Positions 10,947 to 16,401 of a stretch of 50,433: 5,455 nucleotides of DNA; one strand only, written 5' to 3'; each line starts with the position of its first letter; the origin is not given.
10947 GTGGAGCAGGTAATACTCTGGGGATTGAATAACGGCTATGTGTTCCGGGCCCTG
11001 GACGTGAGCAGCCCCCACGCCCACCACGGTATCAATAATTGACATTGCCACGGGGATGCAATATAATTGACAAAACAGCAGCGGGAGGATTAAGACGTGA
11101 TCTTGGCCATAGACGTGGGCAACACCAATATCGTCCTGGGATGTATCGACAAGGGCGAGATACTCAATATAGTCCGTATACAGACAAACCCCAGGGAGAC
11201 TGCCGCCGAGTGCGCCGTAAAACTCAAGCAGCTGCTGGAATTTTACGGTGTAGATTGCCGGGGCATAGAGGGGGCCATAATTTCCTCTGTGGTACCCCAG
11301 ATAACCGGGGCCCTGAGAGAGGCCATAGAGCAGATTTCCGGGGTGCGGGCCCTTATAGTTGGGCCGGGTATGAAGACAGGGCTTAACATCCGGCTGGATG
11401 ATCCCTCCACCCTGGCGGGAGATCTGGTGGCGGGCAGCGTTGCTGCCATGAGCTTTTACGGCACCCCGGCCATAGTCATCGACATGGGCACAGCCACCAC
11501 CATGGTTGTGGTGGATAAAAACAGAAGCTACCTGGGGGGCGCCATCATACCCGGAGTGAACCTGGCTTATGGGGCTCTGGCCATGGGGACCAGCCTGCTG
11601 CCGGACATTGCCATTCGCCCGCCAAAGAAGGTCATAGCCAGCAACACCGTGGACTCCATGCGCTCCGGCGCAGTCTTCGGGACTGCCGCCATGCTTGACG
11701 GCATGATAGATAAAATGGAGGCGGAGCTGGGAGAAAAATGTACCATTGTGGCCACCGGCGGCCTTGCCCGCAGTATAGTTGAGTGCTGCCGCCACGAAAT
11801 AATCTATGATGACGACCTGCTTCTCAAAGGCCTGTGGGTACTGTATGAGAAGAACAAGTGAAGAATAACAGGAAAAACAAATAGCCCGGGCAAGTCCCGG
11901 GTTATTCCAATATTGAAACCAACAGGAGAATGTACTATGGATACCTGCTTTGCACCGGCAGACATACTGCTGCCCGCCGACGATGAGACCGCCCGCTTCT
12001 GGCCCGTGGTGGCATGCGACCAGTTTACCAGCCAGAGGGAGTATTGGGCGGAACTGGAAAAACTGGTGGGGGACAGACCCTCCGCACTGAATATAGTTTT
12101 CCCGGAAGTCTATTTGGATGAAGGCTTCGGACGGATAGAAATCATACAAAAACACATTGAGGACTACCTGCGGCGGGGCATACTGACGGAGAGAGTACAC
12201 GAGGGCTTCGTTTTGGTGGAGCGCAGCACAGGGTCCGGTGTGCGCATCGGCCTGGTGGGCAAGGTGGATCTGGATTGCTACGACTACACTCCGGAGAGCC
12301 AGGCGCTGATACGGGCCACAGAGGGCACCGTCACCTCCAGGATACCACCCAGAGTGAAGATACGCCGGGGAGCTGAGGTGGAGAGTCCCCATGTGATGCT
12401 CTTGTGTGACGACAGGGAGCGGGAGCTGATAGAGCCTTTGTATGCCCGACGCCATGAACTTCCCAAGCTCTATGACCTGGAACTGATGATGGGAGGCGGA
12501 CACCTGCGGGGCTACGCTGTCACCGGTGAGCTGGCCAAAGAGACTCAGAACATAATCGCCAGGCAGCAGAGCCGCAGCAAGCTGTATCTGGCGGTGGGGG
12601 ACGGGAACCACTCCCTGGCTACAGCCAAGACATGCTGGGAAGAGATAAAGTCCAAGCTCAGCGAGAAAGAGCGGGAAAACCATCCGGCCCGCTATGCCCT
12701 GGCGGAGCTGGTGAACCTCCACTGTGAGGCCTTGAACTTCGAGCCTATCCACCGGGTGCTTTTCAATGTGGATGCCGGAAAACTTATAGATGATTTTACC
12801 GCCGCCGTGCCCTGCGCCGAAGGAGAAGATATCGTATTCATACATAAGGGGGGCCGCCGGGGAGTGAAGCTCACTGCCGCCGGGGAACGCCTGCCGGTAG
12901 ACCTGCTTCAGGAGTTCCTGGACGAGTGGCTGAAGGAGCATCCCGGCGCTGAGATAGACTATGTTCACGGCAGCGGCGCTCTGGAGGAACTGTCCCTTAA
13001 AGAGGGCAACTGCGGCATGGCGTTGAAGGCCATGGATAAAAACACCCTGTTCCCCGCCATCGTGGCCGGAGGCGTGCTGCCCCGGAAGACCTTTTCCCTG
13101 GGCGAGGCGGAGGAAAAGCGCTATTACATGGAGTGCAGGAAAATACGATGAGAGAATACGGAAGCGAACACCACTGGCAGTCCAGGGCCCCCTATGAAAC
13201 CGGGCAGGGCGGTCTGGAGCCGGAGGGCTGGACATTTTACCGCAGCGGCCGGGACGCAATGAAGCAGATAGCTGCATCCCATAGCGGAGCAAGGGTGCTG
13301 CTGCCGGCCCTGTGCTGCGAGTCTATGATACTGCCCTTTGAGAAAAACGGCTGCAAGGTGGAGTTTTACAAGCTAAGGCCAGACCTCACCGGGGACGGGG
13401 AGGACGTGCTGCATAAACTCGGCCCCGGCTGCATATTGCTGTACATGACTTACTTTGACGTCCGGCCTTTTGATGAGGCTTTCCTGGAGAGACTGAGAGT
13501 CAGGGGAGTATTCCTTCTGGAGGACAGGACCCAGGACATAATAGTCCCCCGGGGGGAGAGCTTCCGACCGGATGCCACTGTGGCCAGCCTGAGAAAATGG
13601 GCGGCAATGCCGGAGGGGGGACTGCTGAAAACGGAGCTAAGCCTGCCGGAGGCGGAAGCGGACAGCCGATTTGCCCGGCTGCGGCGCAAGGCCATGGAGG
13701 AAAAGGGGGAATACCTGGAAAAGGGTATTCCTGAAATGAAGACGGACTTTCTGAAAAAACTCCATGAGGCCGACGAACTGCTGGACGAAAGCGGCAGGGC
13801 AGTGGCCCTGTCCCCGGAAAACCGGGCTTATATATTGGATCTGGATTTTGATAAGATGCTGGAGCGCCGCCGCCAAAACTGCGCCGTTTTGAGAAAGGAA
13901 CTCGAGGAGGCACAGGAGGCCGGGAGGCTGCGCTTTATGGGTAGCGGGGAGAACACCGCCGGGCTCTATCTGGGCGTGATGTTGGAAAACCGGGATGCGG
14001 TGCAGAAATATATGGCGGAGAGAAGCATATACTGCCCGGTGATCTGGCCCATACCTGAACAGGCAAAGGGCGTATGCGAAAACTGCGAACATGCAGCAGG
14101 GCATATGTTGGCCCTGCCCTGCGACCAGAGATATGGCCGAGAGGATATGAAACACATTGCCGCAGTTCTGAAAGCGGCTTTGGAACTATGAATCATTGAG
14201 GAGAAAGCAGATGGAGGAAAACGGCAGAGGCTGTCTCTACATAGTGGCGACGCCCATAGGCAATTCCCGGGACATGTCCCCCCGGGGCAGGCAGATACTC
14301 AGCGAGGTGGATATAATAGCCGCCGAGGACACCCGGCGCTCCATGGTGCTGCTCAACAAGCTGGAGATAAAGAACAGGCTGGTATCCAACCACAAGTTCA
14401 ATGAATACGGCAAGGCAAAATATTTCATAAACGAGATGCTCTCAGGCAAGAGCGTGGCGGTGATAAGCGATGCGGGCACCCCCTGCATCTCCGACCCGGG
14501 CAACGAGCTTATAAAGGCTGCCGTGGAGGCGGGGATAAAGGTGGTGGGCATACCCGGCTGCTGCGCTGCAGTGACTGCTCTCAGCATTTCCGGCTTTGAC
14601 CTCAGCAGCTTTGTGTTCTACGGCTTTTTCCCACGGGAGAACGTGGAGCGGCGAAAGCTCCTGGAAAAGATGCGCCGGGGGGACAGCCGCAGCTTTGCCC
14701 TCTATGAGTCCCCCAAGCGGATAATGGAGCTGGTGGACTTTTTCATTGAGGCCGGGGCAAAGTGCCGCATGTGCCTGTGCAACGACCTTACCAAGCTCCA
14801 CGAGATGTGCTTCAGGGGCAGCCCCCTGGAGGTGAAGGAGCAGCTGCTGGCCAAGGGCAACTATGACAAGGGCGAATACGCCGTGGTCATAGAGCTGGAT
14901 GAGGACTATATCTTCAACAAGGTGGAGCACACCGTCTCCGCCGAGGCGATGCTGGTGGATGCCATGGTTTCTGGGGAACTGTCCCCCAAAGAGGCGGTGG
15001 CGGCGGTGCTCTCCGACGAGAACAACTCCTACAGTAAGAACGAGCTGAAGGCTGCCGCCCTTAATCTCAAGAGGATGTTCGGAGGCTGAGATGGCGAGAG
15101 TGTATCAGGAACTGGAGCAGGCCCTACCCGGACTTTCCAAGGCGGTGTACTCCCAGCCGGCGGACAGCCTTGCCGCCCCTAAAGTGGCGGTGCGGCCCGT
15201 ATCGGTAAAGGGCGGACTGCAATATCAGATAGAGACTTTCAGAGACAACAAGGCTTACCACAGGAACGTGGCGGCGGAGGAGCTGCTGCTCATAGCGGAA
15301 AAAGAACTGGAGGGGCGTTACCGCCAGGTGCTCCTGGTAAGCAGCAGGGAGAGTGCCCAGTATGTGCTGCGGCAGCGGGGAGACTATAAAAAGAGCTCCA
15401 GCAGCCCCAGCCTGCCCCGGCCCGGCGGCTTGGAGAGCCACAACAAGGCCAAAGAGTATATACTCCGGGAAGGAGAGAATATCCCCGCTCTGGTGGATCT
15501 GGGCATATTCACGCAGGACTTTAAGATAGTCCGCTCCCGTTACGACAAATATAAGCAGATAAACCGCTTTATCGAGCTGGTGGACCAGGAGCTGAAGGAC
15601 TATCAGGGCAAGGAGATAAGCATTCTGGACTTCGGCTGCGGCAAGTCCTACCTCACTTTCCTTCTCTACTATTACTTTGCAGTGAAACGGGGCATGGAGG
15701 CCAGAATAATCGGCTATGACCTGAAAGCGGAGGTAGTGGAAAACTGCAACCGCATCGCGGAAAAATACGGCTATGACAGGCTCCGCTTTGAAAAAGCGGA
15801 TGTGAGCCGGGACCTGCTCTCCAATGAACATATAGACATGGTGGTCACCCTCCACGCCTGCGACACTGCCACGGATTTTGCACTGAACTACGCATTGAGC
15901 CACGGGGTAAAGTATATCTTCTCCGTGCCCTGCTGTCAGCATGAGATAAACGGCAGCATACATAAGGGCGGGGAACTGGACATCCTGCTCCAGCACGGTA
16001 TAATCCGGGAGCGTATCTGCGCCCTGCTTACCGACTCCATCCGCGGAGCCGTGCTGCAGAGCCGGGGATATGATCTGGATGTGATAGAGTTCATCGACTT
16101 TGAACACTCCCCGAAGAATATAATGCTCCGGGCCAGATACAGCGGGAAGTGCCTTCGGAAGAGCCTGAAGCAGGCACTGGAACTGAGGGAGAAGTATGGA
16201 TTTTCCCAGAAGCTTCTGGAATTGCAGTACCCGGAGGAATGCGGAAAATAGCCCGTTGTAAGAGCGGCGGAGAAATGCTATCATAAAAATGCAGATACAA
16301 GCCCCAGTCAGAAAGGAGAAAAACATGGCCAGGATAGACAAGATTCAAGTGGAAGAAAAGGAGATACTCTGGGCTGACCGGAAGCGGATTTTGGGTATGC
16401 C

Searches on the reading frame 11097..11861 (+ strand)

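Call 44: search_protein_families(library=pfam, proteins=[window:11097-11861:+], max_evalue=0.00001)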
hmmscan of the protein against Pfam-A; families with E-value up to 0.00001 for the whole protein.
window:11097-11861:+ (254 aa): 1 family
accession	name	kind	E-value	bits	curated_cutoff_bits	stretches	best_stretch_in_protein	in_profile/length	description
PF03309.20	Pan_kinase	-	1.2e-59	202.1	24.7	1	2-205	1-204/205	Type III pantothenate kinase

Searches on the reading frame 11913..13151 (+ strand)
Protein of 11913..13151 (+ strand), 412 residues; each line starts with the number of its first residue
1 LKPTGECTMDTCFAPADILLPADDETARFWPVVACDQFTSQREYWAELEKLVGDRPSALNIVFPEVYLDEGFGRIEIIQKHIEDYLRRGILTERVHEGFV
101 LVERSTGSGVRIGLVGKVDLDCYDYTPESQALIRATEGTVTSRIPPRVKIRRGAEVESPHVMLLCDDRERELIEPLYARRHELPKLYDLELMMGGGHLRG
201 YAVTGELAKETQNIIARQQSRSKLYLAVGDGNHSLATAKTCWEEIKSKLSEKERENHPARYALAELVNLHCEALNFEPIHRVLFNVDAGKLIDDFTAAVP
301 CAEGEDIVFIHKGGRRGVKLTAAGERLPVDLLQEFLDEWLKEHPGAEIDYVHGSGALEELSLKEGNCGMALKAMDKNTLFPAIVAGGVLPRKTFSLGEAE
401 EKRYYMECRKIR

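Call 44: search_protein_families(library=pfam, proteins=[window:11913-13151:+], max_evalue=0.00001)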
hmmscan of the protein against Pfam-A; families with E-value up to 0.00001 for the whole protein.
window:11913-13151:+ (412 aa): 1 family
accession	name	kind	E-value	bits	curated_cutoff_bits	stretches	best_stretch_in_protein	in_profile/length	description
PF06245.16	DUF1015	-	9.5e-53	179.6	25.8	1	26-315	11-301/325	Protein of unknown function (DUF1015)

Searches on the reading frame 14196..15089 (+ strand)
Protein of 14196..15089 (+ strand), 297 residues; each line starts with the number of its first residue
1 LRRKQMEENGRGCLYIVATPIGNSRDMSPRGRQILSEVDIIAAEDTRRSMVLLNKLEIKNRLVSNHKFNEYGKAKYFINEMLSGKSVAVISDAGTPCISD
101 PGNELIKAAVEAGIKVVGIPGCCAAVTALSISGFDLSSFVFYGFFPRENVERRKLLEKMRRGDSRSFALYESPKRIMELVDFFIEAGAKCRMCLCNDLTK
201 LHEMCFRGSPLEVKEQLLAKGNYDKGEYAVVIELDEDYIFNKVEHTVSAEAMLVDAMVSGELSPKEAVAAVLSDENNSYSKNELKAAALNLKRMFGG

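Call 44: search_protein_families(library=pfam, proteins=[window:14196-15089:+], max_evalue=0.00001)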
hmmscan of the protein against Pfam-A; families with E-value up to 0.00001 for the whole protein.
window:14196-15089:+ (297 aa): 1 family
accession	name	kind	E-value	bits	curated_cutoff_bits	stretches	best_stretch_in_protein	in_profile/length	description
PF00590.25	TP_methylase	-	3.2e-24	86.5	27.8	1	14-208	2-206/212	Tetrapyrrole (Corrin/Porphyrin) Methylases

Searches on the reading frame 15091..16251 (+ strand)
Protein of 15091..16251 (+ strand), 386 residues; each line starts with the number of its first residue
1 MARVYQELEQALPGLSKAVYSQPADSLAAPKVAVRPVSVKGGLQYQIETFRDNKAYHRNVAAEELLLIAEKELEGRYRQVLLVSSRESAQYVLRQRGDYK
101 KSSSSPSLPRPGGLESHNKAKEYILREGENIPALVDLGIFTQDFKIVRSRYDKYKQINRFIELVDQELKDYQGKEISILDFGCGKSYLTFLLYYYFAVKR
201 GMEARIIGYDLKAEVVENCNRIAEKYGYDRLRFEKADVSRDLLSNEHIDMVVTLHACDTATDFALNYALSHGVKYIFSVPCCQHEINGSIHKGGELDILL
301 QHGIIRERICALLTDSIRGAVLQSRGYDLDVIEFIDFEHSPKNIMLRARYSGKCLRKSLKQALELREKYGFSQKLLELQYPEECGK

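Call 45: search_protein_families(library=pfam, proteins=[window:15091-16251:+], max_evalue=0.00001)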
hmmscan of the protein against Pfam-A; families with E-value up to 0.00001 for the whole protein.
window:15091-16251:+ (386 aa): 4 families
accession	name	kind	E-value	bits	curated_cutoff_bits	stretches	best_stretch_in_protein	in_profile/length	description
PF13679.12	Methyltransf_32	-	1.8e-41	141.9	27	1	152-287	1-141/143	Methyltransferase domain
PF13847.12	Methyltransf_31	-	1.4e-14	54.4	27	1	174-264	3-91/145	Methyltransferase domain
PF13649.12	Methyltransf_25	-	4.6e-08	34.1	27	1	178-258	1-75/97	Methyltransferase domain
PF05206.20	TRM13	-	4.2e-07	30.2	26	0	168-289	13-146/257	Methyltransferase TRM13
